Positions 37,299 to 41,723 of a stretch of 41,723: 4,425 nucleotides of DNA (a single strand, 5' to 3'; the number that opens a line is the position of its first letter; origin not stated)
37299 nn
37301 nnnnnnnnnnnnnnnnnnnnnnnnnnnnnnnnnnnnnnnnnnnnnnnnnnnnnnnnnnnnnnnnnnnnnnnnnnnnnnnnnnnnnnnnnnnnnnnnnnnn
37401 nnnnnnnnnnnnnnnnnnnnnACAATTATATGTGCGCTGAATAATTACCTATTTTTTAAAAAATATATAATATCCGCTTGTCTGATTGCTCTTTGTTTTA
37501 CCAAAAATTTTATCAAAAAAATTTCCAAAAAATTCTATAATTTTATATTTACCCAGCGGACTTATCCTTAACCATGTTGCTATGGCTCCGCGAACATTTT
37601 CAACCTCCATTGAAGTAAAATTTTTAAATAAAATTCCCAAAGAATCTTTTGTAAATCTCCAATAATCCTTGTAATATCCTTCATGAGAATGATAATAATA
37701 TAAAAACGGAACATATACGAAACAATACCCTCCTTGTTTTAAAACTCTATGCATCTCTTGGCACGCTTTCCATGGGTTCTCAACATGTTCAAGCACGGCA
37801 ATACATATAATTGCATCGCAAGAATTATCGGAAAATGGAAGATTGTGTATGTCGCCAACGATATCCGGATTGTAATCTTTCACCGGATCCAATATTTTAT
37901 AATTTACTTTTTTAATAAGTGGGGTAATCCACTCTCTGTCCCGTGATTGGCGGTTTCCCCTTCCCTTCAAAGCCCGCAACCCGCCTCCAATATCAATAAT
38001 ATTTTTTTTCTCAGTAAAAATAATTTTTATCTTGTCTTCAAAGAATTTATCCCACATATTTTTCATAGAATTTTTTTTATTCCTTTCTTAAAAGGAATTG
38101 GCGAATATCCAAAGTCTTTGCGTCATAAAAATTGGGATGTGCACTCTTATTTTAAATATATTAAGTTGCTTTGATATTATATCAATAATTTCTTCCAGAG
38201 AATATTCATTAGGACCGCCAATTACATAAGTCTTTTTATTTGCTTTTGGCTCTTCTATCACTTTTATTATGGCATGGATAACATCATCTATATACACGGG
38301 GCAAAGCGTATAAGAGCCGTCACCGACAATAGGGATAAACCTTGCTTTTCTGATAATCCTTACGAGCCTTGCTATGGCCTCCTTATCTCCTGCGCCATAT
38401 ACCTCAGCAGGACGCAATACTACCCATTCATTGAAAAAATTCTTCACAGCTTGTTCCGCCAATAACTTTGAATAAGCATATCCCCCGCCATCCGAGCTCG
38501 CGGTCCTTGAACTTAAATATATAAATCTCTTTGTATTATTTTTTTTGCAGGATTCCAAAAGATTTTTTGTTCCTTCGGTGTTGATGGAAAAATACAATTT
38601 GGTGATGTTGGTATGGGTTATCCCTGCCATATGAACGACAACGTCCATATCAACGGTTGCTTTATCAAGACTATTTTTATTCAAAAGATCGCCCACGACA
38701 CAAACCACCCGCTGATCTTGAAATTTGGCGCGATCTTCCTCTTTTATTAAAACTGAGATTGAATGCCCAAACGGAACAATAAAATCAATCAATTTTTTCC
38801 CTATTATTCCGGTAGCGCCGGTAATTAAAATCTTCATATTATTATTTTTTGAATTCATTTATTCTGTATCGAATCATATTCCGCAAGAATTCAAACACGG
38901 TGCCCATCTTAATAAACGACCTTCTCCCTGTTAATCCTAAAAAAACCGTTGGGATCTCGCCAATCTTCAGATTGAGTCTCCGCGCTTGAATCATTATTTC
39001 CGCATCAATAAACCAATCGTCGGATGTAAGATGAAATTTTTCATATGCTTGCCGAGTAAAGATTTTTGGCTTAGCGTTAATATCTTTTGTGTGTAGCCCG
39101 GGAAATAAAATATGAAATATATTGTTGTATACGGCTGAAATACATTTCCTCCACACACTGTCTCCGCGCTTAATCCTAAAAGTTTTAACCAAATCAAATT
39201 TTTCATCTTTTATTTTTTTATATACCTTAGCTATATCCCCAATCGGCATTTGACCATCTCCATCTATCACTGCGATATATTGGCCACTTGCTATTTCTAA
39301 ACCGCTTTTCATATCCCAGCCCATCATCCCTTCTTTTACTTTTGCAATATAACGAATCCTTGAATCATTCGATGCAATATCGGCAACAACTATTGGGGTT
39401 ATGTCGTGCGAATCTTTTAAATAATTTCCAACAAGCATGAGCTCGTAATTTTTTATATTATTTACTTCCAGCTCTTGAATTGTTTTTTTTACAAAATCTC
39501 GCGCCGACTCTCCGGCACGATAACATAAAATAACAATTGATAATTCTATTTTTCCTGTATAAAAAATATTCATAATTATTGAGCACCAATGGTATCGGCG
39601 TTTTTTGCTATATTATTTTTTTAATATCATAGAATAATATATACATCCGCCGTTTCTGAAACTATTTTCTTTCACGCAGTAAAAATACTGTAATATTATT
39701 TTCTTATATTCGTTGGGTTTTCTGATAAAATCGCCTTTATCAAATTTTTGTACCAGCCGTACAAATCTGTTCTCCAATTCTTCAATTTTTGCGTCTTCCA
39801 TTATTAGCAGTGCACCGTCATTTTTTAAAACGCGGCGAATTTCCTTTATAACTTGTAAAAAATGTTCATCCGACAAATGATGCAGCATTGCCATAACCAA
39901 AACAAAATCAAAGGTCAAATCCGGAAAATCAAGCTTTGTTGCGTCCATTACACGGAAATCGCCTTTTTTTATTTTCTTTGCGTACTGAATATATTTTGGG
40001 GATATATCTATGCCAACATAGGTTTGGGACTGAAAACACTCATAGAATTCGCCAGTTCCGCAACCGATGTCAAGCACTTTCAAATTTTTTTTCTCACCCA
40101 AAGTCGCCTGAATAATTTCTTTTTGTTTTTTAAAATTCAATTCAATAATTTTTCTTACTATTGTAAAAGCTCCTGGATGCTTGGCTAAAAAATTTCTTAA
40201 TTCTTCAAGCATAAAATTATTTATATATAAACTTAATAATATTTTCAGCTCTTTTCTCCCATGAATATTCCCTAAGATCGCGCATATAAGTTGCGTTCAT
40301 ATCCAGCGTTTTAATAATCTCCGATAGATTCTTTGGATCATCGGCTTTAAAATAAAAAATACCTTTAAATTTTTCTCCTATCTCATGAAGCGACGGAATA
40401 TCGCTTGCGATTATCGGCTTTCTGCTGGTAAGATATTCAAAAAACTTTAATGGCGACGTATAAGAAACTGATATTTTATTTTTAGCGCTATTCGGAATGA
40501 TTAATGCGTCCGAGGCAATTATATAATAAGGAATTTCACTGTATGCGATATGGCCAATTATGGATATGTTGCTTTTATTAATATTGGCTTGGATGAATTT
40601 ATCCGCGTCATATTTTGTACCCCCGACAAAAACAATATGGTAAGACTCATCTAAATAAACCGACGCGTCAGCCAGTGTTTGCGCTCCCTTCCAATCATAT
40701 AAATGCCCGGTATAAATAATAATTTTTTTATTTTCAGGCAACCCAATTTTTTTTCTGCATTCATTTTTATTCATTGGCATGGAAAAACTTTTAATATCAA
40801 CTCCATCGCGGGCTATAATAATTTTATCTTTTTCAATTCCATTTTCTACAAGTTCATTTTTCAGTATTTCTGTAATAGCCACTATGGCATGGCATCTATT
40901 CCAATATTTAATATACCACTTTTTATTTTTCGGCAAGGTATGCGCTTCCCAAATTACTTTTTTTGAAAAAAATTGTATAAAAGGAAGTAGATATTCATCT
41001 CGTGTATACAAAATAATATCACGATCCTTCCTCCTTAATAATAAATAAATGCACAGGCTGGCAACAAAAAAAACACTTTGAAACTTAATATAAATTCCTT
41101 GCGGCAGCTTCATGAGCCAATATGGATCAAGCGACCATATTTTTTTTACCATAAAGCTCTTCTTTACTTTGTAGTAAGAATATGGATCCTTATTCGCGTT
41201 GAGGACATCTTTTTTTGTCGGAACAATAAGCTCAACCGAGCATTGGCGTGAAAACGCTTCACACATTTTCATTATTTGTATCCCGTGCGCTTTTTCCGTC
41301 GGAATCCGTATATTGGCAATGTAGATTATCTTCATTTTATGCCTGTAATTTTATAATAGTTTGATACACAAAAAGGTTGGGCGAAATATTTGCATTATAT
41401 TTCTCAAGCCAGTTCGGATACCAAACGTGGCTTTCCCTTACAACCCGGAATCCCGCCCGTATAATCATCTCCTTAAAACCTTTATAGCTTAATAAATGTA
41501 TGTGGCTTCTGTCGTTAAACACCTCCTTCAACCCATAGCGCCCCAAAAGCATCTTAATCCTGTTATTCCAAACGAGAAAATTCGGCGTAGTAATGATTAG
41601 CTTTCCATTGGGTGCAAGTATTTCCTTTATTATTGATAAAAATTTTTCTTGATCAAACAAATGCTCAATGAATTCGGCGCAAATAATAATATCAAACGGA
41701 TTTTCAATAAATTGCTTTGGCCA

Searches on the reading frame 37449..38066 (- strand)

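Call 6: search_protein_families(library=pfam, proteins=[window:37449-38066:-])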
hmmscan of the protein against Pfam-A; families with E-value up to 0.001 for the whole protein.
window:37449-38066:- (205 aa): 6 families
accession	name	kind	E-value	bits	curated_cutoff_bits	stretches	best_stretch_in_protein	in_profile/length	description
PF08241.18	Methyltransf_11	-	9.9e-17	61.8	21.2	1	69-117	47-95/95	Methyltransferase domain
PF13649.12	Methyltransf_25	-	2.3e-09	38.3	27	1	69-113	51-97/97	Methyltransferase domain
PF13847.12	Methyltransf_31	-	9.6e-09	35.5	27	1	70-117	60-109/145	Methyltransferase domain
PF13489.12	Methyltransf_23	-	2.3e-08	34.4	27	1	19-135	22-134/164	Methyltransferase domain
PF08242.18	Methyltransf_12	-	3.9e-06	27.9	30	1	73-114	58-97/98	Methyltransferase domain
PF05148.21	Methyltransf_8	-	0.00011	22.6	27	1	67-117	107-156/219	Hypothetical methyltransferase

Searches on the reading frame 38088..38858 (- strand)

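Call 6: search_protein_families(library=pfam, proteins=[window:38088-38858:-])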
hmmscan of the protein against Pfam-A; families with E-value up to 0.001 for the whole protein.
window:38088-38858:- (256 aa): 8 families
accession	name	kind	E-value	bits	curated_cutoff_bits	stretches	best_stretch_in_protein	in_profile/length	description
PF01370.27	Epimerase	-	1.6e-31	110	20.9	1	10-214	1-240/240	NAD dependent epimerase/dehydratase family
PF01073.25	3Beta_HSD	-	8.1e-26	91.1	22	2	11-119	1-118/280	3-beta hydroxysteroid dehydrogenase/isomerase family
PF13460.12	NAD_binding_10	-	1.1e-17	64.9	27.2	1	14-153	1-146/184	NAD(P)H-binding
PF04321.23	RmlD_sub_bind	-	1.1e-16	61.3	27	1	8-235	1-234/287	RmlD substrate binding domain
PF05368.20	NmrA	-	1.1e-15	58.4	27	1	8-116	3-106/298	NmrA-like family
PF07993.18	NAD_binding_4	-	2.2e-13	50.4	20.1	1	13-121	2-141/258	Male sterility protein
PF16363.11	GDP_Man_Dehyd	-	5.8e-13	49.4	27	1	11-117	1-129/332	GDP-mannose 4,6 dehydratase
PF02719.21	Polysacc_synt_2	-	1.2e-11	44.9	20.2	1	10-140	1-151/293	Polysaccharide biosynthesis protein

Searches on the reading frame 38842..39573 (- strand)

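Call 6: search_protein_families(library=pfam, proteins=[window:38842-39573:-])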
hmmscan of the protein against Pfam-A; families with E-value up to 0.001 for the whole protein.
window:38842-39573:- (243 aa): 1 family
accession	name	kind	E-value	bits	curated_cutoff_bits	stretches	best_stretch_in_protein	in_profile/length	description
PF00535.33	Glycos_transf_2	-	1.8e-14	54.5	23.3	1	12-143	1-125/168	Glycosyl transferase family 2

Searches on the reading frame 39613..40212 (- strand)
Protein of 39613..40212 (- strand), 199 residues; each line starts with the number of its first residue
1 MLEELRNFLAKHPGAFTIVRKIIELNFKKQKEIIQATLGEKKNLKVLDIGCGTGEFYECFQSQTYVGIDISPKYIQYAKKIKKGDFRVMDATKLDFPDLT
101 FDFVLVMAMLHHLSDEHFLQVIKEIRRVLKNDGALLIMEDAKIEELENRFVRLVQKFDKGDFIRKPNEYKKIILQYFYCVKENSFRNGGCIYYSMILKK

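Call 6: search_protein_families(library=pfam, proteins=[window:39613-40212:-])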
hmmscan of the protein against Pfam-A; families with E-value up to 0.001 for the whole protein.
window:39613-40212:- (199 aa): 19 families
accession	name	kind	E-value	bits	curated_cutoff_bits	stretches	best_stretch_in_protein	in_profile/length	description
PF08241.18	Methyltransf_11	-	1.4e-22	80.6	21.2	1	47-137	1-95/95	Methyltransferase domain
PF13649.12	Methyltransf_25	-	1.1e-21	77.8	27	1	46-133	1-97/97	Methyltransferase domain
PF13847.12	Methyltransf_31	-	1.4e-17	64.2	27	1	41-141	2-113/145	Methyltransferase domain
PF13489.12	Methyltransf_23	-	1.3e-16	61.2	27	1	32-142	11-121/164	Methyltransferase domain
PF08242.18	Methyltransf_12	-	9.9e-15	55.5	30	1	47-135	1-98/98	Methyltransferase domain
PF01209.24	Ubie_methyltran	-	4.5e-11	43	20.1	1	28-144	33-158/233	ubiE/COQ5 methyltransferase family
PF02353.26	CMAS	-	2.1e-07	31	27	1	34-145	54-172/273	Mycolic acid cyclopropane synthetase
PF08003.17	Methyltransf_9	-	8.9e-06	25.3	23.8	1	32-148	105-227/315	Protein of unknown function (DUF1698)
PF05219.18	DREV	-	1.8e-05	24.5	26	1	39-135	91-184/265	DREV methyltransferase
PF01728.25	FtsJ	-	3.3e-05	24.3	24.1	1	40-124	19-114/181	FtsJ-like methyltransferase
PF05148.21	Methyltransf_8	-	3.6e-05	24.2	27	1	18-155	43-174/219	Hypothetical methyltransferase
PF05401.17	NodS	-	5.4e-05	23.6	24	1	26-136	27-143/201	Nodulation protein S (NodS)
PF00891.24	Methyltransf_2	-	8.5e-05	22.4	22.3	1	45-172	65-203/210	O-methyltransferase domain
PF01555.25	N6_N4_Mtase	-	0.00019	21.9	26.7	0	116-162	30-72/221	DNA methylase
PF03141.22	Methyltransf_29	-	0.00032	19.8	23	1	12-137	87-217/506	Putative S-adenosyl-L-methionine-dependent methyltransferase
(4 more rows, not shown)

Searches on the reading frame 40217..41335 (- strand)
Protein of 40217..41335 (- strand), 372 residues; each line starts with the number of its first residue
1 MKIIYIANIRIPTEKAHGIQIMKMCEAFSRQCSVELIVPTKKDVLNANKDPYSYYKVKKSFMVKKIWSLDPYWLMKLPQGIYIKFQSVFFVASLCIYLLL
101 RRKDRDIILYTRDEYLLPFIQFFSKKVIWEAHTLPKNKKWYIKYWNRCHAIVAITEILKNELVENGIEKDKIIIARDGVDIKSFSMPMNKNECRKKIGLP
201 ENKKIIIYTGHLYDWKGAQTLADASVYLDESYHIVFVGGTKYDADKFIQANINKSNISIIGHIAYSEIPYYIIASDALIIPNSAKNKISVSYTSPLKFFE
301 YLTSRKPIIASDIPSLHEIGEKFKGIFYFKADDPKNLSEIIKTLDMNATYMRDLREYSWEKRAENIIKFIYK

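Call 8: search_protein_families(library=pfam, proteins=[window:40217-41335:-], max_evalue=1)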
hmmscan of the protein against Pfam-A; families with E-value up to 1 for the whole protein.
window:40217-41335:- (372 aa): 4 families
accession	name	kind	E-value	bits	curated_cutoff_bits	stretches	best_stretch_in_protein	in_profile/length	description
PF00534.26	Glycos_transf_1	-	1.6e-14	54.2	26.4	1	190-357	2-168/172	Glycosyl transferases group 1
PF13692.12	Glyco_trans_1_4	-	2.6e-11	44.4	27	1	204-344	2-139/142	Glycosyl transferases group 1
PF13439.12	Glyco_transf_4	-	1.3e-06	29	28.5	1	87-181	55-168/170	Glycosyltransferase Family 4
PF13524.12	Glyco_trans_1_2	-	0.033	14.6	25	1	237-367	19-143/144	Glycosyl transferase-like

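Call 10: find_encoding_contigs(protein=window:40217-41335:-, flank=10000, max_places=4)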
Protein window:40217-41335:- (372 aa): 5 contigs read that carry it; 3 places shown.
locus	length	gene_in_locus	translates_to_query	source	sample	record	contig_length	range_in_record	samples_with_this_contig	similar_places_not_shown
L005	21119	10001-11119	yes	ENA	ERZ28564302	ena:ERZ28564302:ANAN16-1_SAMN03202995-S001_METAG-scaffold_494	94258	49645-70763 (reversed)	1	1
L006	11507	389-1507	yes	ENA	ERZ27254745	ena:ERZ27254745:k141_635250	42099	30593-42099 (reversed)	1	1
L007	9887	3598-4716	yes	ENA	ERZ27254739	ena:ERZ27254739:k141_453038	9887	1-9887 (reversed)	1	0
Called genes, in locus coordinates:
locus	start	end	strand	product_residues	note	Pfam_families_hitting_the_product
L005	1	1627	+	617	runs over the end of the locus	PF13439:Glyco_transf_4, PF13579:Glyco_trans_4_4, PF00982:Glyco_transf_20 (faint), PF20706:GT4-conflict, PF00534:Glycos_transf_1, PF13692:Glyco_trans_1_4, PF09359:VTC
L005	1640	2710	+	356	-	PF00534:Glycos_transf_1, PF13692:Glyco_trans_1_4, PF13524:Glyco_trans_1_2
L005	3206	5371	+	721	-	PF00583:Acetyltransf_1, PF13508:Acetyltransf_7 (weak)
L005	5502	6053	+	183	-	PF20803:PaaX_M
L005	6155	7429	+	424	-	PF13439:Glyco_transf_4, PF20706:GT4-conflict, PF00534:Glycos_transf_1, PF13692:Glyco_trans_1_4, PF13524:Glyco_trans_1_2 (weak)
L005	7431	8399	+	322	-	PF01073:3Beta_HSD (weak), PF01370:Epimerase, PF02719:Polysacc_synt_2, PF04321:RmlD_sub_bind, PF16363:GDP_Man_Dehyd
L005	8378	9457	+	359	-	PF00534:Glycos_transf_1, PF13692:Glyco_trans_1_4, PF13524:Glyco_trans_1_2 (weak)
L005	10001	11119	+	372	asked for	PF13439:Glyco_transf_4 (weak), PF00534:Glycos_transf_1, PF13692:Glyco_trans_1_4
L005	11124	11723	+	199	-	PF08003:Methyltransf_9 (weak), PF01209:Ubie_methyltran, PF02353:CMAS (weak), PF13489:Methyltransf_23, PF13847:Methyltransf_31, PF08241:Methyltransf_11, PF08242:Methyltransf_12, PF13649:Methyltransf_25, +1 more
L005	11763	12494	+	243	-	PF00535:Glycos_transf_2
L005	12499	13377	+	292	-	PF01073:3Beta_HSD, PF01370:Epimerase, PF02719:Polysacc_synt_2, PF04321:RmlD_sub_bind (weak), PF05368:NmrA, PF13460:NAD_binding_10, PF16363:GDP_Man_Dehyd, PF04321:RmlD_sub_bind, +2 more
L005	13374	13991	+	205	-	PF13489:Methyltransf_23, PF08241:Methyltransf_11, PF08242:Methyltransf_12 (weak), PF13649:Methyltransf_25, PF13847:Methyltransf_31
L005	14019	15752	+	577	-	-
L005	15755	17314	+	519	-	PF01593:Amino_oxidase, PF01946:Thi4 (weak), PF13450:NAD_binding_8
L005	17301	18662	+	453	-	PF13231:PMT_2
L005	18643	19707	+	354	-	PF00534:Glycos_transf_1, PF13692:Glyco_trans_1_4, PF13524:Glyco_trans_1_2 (weak)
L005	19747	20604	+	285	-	-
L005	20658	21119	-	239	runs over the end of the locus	PF01209:Ubie_methyltran, PF13489:Methyltransf_23, PF03291:mRNA_G-N7_MeTrfase (faint), PF03848:TehB, PF13847:Methyltransf_31, PF08241:Methyltransf_11, PF08242:Methyltransf_12, PF13649:Methyltransf_25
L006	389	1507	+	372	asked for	PF13439:Glyco_transf_4 (weak), PF00534:Glycos_transf_1, PF13692:Glyco_trans_1_4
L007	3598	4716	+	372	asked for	PF13439:Glyco_transf_4 (weak), PF00534:Glycos_transf_1, PF13692:Glyco_trans_1_4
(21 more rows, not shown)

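Call 70: search_protein_families(library=pfam, proteins=[L005:3206-5371:+], max_evalue=0.001)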
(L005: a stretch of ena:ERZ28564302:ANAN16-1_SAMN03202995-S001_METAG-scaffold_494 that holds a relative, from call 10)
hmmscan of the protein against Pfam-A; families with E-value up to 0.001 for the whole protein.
L005:3206-5371:+ (721 aa): 3 families
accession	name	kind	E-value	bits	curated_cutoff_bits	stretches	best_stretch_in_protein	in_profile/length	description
PF00583.31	Acetyltransf_1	-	3.7e-09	37.3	20.7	1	610-683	43-112/116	Acetyltransferase (GNAT) family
PF13508.13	Acetyltransf_7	-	1.1e-06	29.3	27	1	613-665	16-61/84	Acetyltransferase (GNAT) domain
PF13673.13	Acetyltransf_10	-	0.00058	20.3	23.6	0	613-665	40-88/128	Acetyltransferase (GNAT) domain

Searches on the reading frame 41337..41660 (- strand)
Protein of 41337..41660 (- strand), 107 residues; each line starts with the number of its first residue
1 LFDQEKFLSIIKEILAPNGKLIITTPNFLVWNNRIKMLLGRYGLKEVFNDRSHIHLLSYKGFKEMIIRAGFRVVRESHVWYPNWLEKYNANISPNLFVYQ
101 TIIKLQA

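Call 8: search_protein_families(library=pfam, proteins=[window:41337-41660:-], max_evalue=1)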
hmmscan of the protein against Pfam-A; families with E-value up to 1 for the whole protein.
window:41337-41660:- (107 aa): 3 families
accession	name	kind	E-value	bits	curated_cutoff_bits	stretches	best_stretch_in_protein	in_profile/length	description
PF13489.12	Methyltransf_23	-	3.6e-05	24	27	1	3-75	96-163/164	Methyltransferase domain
PF07021.18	MetW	-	0.00017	21.7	21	1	9-100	93-188/193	Methionine biosynthesis protein MetW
PF13847.12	Methyltransf_31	-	0.2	11.8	27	1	2-29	88-115/145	Methyltransferase domain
